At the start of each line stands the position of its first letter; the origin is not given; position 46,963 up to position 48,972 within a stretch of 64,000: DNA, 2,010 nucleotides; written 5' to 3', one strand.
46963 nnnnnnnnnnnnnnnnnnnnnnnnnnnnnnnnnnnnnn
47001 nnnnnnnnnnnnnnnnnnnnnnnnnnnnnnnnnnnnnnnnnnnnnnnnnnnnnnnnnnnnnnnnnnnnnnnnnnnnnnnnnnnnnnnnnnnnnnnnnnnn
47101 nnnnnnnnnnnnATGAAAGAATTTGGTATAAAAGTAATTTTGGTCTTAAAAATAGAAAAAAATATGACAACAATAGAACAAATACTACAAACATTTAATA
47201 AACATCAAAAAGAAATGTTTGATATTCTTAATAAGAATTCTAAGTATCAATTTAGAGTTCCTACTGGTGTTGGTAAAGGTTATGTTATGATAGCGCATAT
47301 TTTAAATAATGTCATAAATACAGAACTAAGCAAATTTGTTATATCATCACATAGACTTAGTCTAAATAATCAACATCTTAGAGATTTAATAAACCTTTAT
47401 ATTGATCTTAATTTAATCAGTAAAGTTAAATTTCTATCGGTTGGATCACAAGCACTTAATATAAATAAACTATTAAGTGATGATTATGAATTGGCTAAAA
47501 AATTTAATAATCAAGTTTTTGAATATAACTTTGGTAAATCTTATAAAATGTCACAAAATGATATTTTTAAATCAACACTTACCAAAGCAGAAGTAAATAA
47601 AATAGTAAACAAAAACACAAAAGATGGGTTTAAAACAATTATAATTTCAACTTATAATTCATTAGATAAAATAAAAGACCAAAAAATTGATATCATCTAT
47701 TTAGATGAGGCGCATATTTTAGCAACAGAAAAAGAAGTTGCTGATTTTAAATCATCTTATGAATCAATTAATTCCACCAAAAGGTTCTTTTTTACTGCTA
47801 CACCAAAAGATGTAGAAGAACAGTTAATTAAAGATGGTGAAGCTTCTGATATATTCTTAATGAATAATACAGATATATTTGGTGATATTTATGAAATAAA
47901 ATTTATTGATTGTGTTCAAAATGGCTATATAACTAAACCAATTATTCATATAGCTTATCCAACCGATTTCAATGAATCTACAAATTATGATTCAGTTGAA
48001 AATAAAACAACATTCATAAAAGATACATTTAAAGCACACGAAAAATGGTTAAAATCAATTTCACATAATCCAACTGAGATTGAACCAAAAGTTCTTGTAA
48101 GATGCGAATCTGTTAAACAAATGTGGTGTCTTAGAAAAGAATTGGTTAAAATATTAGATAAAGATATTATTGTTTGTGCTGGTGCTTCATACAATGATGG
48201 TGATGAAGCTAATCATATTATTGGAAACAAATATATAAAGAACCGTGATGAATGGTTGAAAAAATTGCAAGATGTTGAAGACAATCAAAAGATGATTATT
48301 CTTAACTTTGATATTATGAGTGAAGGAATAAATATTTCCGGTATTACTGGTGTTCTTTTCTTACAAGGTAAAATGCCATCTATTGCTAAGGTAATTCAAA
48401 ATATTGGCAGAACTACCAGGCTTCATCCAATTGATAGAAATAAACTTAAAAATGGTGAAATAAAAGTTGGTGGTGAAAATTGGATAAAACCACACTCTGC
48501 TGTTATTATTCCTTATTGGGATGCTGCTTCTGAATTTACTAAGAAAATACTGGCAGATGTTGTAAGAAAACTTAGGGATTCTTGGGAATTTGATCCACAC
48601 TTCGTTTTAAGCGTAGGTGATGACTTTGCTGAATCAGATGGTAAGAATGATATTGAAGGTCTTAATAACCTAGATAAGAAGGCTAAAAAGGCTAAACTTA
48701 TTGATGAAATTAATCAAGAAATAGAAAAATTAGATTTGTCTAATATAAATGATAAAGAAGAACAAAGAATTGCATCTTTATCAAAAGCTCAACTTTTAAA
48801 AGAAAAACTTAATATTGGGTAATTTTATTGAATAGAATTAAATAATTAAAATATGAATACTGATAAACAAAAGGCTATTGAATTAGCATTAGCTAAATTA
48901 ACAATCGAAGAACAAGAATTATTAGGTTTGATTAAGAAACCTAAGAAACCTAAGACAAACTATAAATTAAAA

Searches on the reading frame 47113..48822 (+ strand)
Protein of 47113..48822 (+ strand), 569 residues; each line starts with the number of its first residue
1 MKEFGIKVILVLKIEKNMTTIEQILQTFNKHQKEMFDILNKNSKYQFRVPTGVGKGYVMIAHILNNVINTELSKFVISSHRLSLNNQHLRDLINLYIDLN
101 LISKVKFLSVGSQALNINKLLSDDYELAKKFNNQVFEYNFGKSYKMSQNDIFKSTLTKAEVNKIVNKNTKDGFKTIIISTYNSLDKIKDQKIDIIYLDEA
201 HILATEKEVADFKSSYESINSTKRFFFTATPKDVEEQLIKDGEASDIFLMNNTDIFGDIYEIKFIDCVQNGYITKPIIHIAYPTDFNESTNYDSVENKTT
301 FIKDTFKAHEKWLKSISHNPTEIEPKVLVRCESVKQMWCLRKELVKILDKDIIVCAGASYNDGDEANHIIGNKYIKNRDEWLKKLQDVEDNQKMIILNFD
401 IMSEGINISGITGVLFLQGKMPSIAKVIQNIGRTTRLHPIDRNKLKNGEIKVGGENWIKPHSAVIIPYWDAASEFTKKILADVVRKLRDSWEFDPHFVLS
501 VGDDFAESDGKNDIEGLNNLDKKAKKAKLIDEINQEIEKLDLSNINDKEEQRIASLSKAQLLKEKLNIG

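Call 10: search_protein_families(library=pfam, proteins=[window:47113-48822:+], max_evalue=0.001)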
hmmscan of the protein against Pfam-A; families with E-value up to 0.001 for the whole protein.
window:47113-48822:+ (569 aa): 4 families
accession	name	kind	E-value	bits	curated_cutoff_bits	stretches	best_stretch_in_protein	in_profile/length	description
PF00270.35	DEAD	-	1.7e-10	41.3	26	1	145-235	73-165/167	DEAD/DEAH box helicase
PF04851.21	ResIII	-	2e-10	41.3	22.5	1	26-232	17-163/164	Type III restriction enzyme, res subunit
PF00271.37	Helicase_C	-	4e-07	30.7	23.5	1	325-437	16-109/110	Helicase conserved C-terminal domain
PF00176.29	SNF2-rel_dom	-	0.00038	20.1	24.9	1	160-231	90-163/290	SNF2-related domain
